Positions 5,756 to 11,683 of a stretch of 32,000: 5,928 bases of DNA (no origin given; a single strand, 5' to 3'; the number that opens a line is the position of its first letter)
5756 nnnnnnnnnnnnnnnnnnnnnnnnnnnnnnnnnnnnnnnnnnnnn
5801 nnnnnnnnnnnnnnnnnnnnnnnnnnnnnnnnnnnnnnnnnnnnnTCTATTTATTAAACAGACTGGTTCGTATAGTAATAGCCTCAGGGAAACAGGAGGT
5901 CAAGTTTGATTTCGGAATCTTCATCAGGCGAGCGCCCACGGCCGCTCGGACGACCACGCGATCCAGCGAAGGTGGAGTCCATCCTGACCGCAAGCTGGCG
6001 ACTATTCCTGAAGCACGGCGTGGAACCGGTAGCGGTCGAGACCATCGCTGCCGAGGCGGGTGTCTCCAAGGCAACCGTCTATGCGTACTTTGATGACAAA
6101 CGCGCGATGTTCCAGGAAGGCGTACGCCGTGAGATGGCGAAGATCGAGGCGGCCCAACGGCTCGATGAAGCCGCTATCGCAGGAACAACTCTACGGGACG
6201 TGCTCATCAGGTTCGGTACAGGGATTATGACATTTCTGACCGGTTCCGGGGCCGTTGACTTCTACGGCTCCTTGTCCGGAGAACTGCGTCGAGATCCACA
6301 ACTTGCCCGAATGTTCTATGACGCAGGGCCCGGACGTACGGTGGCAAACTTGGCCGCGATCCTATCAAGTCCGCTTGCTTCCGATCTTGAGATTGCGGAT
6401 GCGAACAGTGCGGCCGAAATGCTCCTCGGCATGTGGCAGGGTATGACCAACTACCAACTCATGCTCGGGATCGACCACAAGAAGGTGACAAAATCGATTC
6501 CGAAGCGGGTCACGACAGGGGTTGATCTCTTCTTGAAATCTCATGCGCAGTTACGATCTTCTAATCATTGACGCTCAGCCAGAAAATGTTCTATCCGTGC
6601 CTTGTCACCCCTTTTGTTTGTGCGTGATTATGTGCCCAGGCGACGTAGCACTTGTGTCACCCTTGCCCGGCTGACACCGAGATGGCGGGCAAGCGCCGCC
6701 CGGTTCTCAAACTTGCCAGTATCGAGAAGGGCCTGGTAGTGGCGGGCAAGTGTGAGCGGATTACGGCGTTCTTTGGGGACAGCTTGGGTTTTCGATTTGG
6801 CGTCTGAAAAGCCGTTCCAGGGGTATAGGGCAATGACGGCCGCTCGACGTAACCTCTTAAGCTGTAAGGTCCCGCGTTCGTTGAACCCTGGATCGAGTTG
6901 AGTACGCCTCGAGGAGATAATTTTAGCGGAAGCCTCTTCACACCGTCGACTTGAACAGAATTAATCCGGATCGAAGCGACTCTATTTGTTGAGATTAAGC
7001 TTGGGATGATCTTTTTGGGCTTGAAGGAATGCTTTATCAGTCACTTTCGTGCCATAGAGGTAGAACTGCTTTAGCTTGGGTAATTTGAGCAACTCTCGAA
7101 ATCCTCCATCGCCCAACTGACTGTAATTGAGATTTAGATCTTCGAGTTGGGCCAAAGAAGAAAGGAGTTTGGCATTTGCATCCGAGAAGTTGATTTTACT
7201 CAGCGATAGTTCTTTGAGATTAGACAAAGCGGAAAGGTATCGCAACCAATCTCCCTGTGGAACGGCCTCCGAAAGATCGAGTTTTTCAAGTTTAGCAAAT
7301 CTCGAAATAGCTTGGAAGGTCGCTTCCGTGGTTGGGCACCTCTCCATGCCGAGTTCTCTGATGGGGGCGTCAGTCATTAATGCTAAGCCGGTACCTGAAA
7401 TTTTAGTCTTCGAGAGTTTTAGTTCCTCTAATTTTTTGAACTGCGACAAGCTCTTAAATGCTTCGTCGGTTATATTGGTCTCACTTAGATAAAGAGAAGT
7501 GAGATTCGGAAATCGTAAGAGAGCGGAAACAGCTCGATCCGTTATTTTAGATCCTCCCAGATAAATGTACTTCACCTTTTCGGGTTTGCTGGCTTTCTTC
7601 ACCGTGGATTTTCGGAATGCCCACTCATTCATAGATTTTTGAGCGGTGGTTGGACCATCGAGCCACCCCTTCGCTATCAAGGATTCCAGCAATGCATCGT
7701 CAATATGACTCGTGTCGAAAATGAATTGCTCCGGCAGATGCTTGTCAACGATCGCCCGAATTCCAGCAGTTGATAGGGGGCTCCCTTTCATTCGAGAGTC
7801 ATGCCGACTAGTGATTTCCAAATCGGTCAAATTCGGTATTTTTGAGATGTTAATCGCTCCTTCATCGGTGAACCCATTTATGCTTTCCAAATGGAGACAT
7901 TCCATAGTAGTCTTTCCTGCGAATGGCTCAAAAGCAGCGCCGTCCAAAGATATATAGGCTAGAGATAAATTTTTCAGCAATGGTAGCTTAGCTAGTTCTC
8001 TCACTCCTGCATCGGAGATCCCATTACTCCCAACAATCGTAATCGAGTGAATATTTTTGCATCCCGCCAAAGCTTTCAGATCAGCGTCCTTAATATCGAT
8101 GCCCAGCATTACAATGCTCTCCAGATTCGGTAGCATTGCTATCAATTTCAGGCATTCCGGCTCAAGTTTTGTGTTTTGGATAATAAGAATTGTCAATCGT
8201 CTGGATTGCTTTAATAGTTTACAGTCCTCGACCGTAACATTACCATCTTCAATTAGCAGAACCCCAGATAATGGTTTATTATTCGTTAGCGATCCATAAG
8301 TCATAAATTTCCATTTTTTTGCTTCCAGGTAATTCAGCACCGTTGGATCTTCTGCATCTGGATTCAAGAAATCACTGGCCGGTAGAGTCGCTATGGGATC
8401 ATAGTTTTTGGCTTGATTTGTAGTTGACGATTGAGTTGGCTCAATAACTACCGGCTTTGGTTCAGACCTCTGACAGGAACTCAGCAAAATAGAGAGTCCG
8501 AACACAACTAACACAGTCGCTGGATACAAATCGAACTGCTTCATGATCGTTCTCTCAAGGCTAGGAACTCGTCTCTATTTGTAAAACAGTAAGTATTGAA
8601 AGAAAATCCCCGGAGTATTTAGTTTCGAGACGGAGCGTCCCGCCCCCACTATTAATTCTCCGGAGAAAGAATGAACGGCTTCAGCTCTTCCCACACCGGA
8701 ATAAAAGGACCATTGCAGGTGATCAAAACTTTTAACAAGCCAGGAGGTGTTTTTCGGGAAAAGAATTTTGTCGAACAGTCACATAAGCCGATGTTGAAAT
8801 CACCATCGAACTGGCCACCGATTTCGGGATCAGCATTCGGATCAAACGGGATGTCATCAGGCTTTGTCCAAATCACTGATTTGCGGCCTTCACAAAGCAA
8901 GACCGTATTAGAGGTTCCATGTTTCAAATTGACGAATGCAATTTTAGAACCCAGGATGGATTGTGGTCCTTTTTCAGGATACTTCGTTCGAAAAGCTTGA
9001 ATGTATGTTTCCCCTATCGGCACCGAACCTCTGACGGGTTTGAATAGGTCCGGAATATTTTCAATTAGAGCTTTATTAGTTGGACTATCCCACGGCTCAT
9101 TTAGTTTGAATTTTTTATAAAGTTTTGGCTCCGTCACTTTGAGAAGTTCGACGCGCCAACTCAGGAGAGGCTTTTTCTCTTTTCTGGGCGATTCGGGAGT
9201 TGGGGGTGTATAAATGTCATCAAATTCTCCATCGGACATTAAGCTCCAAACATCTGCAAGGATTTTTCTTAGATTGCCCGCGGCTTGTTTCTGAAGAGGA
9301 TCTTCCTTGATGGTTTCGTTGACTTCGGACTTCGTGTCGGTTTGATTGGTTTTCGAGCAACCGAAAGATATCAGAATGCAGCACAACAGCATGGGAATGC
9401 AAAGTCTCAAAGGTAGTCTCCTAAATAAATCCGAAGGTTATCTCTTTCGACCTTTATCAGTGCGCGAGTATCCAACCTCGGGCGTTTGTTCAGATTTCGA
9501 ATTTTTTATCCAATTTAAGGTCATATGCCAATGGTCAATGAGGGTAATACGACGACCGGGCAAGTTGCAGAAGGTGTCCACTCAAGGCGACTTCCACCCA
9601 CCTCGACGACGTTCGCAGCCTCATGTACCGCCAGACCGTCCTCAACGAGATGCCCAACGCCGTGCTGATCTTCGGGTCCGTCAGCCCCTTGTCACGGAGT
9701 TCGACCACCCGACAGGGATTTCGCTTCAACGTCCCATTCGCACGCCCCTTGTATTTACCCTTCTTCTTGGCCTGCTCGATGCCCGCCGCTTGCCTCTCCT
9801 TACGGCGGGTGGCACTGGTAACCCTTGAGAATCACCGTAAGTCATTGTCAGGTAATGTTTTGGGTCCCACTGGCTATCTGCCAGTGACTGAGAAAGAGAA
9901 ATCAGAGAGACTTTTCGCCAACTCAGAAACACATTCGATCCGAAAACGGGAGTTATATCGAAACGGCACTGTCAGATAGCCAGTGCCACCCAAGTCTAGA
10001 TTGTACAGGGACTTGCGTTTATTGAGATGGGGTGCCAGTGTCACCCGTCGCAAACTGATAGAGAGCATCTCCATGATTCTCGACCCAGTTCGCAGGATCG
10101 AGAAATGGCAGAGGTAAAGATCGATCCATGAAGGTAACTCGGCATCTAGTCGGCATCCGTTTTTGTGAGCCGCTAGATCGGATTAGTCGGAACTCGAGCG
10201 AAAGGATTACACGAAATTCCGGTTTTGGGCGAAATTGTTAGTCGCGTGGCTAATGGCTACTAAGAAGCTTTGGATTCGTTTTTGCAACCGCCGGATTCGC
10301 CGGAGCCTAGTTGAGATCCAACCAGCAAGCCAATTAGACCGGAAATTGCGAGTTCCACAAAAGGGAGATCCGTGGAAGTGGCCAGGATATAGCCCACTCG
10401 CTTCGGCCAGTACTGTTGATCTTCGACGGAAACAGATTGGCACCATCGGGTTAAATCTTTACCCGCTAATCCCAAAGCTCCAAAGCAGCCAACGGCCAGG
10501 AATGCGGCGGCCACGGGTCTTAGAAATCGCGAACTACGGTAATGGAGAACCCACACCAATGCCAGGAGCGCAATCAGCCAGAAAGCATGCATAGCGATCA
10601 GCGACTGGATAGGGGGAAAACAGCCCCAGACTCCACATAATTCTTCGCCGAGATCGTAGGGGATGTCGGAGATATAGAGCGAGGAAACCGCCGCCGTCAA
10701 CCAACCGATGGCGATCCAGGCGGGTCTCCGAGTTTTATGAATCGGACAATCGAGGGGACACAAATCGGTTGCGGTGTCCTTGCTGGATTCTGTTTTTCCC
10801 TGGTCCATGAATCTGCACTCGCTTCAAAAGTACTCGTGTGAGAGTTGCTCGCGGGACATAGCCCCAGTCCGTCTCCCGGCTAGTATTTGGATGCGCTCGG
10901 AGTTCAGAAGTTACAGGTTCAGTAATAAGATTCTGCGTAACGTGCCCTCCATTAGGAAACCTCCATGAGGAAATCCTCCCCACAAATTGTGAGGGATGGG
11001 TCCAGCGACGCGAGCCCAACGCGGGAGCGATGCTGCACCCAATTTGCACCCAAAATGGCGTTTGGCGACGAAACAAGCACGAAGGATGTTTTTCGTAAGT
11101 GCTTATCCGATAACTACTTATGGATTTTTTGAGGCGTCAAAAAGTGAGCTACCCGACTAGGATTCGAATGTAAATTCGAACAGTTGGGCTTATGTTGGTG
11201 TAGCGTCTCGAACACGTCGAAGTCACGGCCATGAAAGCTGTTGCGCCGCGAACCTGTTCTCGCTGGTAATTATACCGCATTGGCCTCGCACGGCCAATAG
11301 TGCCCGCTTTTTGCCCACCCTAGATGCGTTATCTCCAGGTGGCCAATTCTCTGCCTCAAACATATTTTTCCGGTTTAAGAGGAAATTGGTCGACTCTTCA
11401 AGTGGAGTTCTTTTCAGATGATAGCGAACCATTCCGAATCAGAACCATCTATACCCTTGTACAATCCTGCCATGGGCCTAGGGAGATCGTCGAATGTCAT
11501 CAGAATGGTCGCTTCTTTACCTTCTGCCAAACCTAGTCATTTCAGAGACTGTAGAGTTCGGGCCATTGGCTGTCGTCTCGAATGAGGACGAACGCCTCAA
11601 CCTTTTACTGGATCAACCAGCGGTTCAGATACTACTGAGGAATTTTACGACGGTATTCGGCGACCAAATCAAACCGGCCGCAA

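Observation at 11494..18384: Candidate undescribed conflict locus: HEPN-motif protein plus giant DUF4011/UPF1-like helicase-endonuclease plus coupled mini-ORF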

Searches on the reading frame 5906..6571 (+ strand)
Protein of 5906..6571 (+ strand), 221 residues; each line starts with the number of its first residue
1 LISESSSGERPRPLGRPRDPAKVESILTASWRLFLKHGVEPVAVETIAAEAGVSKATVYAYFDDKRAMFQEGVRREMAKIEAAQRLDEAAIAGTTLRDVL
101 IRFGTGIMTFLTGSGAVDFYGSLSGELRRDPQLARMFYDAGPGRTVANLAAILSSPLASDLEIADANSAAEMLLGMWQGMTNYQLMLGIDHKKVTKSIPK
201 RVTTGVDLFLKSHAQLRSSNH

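Call 12: search_protein_families(library=pfam, proteins=[window:5906-6571:+], max_evalue=0.01)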
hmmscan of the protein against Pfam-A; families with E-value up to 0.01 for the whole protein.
window:5906-6571:+ (221 aa): 4 families
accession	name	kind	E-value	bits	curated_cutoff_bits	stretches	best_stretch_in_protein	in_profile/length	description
PF14246.11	TetR_C_7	-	4.6e-17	62.5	22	1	99-211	2-115/119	AefR-like transcriptional repressor, C-terminal domain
PF00440.29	TetR_N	-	1.8e-14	53.7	24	1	26-71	1-46/47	Bacterial regulatory proteins, tetR family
PF13309.12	HTH_22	-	0.0033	17.9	29.6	1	43-61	43-61/63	HTH domain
PF02796.21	HTH_7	-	0.0057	17.2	23.8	0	43-64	23-44/45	Helix-turn-helix domain of resolvase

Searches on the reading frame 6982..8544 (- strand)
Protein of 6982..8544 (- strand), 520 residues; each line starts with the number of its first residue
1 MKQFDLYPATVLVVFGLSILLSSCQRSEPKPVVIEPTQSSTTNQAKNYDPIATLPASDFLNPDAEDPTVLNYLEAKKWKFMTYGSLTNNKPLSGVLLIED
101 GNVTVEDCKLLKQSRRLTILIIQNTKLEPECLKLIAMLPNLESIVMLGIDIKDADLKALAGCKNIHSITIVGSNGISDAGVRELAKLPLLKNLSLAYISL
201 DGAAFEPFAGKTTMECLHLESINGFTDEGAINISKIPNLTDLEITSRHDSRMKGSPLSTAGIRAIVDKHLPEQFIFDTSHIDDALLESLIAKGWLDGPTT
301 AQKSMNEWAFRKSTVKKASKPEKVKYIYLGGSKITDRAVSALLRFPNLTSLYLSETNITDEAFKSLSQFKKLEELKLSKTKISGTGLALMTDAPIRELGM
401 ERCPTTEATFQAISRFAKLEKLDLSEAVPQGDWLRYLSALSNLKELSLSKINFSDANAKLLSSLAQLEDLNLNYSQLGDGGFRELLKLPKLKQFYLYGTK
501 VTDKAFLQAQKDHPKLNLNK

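Call 11: search_protein_families(library=pfam, proteins=[window:6982-8544:-], max_evalue=0.01)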
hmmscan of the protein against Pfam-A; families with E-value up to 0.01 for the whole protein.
window:6982-8544:- (520 aa): 6 families
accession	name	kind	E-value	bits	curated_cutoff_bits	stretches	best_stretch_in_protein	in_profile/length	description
PF12799.13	LRR_4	-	1.5e-14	54.1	27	1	346-383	1-37/44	Leucine Rich repeats (2 copies)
PF24758.1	LRR_At5g56370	-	1.7e-13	51.2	27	1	338-390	29-81/227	FBD-associated F-box protein At5g56370, LRR repeats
PF13855.12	LRR_8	-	6.3e-10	39.1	27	2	323-382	2-61/61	Leucine rich repeat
PF13516.12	LRR_6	-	2.3e-08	33.9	23.4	0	346-365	3-22/24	Leucine Rich repeat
PF23598.1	LRR_14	-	1.7e-07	30.7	40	1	406-506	156-256/353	Leucine-rich repeat region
PF25013.1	LRR_Zer-1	-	1.4e-06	28.9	27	1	365-435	3-73/137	Zer-1-like, Leucine-rich repeats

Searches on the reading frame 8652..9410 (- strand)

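Call 11: search_protein_families(library=pfam, proteins=[window:8652-9410:-], max_evalue=0.01)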
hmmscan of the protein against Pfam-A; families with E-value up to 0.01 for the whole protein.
window:8652-9410:- (252 aa): 1 family
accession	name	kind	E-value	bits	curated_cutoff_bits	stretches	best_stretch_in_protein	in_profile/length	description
PF07596.16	SBP_bac_10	-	0.0056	17.2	23.3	0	76-117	49-85/268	Protein of unknown function (DUF1559)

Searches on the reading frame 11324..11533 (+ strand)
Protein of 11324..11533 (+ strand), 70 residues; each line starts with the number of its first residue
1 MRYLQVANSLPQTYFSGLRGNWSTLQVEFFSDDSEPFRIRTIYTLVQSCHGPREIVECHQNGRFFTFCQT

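Call 57: search_protein_families(library=pfam, proteins=[window:11324-11533:+], max_evalue=1)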
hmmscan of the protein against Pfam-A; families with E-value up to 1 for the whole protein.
window:11324-11533:+ (70 aa): 1 family
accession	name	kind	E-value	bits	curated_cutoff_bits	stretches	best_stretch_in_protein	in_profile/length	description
PF25479.1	Vts1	-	0.089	12.8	27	1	29-50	7-28/45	RNA-binding protein vts1-like domain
